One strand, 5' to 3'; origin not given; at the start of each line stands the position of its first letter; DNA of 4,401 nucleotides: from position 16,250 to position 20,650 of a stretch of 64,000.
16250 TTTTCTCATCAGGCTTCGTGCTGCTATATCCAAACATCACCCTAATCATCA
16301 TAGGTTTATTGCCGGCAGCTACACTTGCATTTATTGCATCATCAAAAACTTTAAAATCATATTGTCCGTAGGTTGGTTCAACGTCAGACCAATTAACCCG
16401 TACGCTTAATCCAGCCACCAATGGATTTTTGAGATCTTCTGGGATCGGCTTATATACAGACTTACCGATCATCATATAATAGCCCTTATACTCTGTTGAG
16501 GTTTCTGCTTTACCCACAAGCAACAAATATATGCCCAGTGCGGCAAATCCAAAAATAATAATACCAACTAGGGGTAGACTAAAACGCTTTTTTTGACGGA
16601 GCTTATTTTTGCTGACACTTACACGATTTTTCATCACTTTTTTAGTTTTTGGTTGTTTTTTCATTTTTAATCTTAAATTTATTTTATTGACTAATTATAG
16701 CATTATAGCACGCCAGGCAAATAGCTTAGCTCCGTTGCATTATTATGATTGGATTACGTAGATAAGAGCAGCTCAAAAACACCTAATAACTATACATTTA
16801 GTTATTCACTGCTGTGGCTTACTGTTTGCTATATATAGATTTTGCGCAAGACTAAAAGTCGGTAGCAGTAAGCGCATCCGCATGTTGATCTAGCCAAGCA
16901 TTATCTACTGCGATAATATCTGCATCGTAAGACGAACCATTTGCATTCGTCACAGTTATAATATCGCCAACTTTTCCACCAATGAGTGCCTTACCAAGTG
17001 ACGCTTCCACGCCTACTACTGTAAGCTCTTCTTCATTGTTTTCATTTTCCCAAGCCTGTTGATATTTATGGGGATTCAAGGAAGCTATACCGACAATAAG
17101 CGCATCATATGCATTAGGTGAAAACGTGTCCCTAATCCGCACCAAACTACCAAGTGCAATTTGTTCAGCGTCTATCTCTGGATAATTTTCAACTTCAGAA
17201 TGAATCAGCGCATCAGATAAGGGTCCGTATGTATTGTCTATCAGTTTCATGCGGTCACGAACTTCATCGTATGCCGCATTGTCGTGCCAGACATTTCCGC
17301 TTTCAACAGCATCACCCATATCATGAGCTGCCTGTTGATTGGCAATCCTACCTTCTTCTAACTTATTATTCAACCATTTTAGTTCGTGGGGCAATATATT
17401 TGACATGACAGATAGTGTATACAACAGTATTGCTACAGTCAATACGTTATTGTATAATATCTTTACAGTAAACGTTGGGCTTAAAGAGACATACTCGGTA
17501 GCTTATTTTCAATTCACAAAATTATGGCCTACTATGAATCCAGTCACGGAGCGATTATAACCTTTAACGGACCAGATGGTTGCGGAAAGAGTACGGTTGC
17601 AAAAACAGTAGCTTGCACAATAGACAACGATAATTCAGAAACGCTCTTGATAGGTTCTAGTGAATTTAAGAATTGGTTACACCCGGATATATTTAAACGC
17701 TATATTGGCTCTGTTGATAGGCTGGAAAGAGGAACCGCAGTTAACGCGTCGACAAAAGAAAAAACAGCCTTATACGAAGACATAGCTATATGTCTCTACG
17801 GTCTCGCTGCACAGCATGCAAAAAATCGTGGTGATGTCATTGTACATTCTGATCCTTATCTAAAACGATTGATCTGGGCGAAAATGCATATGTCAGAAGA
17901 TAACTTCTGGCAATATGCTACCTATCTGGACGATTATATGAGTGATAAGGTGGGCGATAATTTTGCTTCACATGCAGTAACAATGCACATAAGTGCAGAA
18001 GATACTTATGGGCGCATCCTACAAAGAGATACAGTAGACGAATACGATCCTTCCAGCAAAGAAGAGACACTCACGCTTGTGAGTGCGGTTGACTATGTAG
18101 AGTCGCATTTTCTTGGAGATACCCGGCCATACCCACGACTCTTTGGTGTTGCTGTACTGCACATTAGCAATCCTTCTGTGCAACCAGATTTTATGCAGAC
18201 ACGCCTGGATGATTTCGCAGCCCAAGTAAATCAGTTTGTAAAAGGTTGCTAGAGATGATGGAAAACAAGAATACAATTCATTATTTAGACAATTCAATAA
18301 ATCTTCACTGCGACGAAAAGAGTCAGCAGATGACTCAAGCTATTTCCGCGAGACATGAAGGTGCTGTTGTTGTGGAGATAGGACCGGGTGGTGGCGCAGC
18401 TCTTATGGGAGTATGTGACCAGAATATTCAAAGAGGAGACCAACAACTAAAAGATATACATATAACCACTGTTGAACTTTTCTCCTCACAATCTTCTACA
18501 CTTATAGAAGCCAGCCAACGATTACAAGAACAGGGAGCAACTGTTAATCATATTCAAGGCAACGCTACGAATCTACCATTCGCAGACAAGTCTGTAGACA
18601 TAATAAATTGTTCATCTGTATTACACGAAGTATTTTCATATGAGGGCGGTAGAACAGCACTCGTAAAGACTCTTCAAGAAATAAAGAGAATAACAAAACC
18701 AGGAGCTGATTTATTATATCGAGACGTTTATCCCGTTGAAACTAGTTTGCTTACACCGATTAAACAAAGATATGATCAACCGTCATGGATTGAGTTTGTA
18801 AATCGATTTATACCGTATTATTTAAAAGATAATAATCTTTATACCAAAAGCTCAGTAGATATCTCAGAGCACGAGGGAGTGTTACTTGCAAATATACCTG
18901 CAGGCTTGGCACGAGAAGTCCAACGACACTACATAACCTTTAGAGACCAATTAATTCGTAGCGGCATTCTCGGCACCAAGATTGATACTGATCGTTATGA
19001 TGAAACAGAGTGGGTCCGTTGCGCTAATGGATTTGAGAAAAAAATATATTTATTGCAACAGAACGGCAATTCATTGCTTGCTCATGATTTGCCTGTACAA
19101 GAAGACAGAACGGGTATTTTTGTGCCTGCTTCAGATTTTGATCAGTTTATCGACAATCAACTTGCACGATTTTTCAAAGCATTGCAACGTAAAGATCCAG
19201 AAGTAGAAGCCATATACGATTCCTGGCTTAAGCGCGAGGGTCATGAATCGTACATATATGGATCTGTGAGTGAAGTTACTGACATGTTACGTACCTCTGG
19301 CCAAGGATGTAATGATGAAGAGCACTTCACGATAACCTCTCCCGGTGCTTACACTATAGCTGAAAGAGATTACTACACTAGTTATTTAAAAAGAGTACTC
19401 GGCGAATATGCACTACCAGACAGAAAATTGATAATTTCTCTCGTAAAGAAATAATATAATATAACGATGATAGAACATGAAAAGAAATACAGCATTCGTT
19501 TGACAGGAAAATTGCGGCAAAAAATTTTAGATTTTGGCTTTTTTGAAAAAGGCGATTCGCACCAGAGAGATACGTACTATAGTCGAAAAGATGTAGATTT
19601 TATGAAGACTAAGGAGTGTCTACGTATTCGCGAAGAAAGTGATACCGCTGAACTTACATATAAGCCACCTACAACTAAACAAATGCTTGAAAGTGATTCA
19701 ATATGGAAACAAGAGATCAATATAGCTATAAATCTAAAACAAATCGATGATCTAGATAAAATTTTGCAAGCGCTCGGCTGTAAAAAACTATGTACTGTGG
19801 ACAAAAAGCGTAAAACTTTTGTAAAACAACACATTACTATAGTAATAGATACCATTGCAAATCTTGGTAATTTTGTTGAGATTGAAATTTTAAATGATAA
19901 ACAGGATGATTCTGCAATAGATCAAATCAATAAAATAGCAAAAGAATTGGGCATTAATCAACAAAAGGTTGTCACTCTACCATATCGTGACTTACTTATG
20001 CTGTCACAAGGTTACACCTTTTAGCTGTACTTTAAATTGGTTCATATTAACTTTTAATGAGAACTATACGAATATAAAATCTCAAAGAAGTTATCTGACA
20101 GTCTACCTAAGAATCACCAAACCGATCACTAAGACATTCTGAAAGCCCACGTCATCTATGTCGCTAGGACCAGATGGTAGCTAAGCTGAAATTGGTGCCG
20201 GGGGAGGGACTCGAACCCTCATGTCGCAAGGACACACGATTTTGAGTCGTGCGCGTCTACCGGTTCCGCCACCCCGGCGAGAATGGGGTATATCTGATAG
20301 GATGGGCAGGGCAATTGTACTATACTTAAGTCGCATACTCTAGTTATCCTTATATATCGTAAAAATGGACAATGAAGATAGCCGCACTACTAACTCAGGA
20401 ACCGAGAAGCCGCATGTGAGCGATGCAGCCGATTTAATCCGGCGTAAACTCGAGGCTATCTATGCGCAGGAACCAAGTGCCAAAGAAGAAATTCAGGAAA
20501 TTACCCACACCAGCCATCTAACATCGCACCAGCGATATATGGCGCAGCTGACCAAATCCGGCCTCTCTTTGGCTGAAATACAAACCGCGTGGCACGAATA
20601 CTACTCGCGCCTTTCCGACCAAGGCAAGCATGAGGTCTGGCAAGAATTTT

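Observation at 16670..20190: AT-rich tRNA-Leu-proximal island with a kinase / SAM-methyltransferase / CYTH operon and a divergent GreA-like factor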

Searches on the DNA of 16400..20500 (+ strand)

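Call 102: search_rna_families(source=window, start=16400, end=20500, threshold=evalue, max_evalue=1)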
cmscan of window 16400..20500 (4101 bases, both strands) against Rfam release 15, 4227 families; matches with E-value up to 1: 2.
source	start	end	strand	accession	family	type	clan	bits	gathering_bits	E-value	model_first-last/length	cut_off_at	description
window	20196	20278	-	RF00005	tRNA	Gene; tRNA;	CL00001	59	29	2.1e-11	1-71/71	no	tRNA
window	20195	20278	+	RF04354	Plastid-ycf2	Cis-reg;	-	21.8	65.7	0.4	1-75/75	no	Plastid-ycf2 5UTR RNA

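Call 104: search_rna_families(sources=[L004, L006, L008, L010, L012, L025, L031, L097, L099, L105, L122], threshold=gathering)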
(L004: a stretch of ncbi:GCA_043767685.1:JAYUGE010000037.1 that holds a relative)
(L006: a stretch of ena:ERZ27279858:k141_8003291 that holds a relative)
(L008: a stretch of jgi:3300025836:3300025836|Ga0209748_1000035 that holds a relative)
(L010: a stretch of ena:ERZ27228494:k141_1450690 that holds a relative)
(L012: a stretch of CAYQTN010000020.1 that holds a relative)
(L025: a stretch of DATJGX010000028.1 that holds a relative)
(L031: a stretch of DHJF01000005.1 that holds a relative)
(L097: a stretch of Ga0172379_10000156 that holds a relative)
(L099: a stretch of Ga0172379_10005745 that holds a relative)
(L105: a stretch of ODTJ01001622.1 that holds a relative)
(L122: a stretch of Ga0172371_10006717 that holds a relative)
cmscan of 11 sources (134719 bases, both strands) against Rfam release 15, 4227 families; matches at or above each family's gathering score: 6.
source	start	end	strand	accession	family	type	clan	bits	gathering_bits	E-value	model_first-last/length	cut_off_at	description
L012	3447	3520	+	RF00005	tRNA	Gene; tRNA;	CL00001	69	29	1.2e-12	1-71/71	no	tRNA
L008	2007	2078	-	RF00005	tRNA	Gene; tRNA;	CL00001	63.6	29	3.9e-11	1-71/71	no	tRNA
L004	3888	3958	-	RF00005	tRNA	Gene; tRNA;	CL00001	62.5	29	7.7e-11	1-71/71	no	tRNA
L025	4558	4629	-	RF00005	tRNA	Gene; tRNA;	CL00001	61.3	29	1.6e-10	1-71/71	no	tRNA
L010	10852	10923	-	RF00005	tRNA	Gene; tRNA;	CL00001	59.1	29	6.5e-10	1-71/71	no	tRNA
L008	14609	14692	+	RF00005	tRNA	Gene; tRNA;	CL00001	57.6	29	1.7e-09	1-71/71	no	tRNA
